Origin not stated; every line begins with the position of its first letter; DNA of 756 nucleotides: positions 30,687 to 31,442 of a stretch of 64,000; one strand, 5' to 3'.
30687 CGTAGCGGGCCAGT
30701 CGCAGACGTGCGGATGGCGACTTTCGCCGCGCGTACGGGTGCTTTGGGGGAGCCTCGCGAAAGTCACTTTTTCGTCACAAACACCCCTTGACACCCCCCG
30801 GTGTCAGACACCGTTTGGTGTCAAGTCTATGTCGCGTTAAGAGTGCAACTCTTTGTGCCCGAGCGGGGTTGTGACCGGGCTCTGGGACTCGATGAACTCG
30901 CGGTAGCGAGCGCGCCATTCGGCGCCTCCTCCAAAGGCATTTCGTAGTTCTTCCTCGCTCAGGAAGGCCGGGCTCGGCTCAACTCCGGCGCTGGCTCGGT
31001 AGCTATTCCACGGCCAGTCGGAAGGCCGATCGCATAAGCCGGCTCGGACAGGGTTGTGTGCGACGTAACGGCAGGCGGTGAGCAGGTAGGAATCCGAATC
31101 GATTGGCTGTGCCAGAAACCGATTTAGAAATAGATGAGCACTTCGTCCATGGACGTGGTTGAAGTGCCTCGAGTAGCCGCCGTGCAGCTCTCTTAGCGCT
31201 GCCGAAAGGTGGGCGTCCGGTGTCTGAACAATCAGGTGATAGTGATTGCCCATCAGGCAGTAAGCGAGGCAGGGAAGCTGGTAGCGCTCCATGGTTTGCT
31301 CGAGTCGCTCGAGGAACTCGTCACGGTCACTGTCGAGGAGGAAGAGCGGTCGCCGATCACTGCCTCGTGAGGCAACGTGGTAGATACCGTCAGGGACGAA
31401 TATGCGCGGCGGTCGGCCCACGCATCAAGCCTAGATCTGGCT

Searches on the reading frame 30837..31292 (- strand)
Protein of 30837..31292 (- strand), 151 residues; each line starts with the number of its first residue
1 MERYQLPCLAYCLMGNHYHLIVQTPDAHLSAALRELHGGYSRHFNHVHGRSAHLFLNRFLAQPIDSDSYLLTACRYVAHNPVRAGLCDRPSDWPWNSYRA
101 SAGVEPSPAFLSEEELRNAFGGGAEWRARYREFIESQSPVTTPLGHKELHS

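Call 75: search_protein_families(library=pfam, proteins=[window:30837-31292:-], max_evalue=0.1)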
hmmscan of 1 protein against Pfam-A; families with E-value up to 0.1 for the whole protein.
window:30837-31292:- (151 aa): 1 family
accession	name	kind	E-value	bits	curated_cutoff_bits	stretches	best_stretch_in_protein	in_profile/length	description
PF01797.21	Y1_Tnp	-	1.5e-06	28.8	23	1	2-79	37-120/121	Transposase IS200 like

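Call 76: search_protein_families(library=ncbifam, proteins=[window:30837-31292:-], max_evalue=0.1)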
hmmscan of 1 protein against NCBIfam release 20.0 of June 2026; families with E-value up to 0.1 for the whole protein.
window:30837-31292:- (151 aa): 2 families
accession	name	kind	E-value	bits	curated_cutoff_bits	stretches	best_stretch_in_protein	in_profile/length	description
NF047646.1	REP_Tyr_transpos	equivalog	6.4e-19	68.3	80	1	2-95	43-145/146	REP-associated tyrosine transposase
NF002366.0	PRK01346.1-3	equivalog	0.019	13.7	624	1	67-112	165-209/405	hypothetical protein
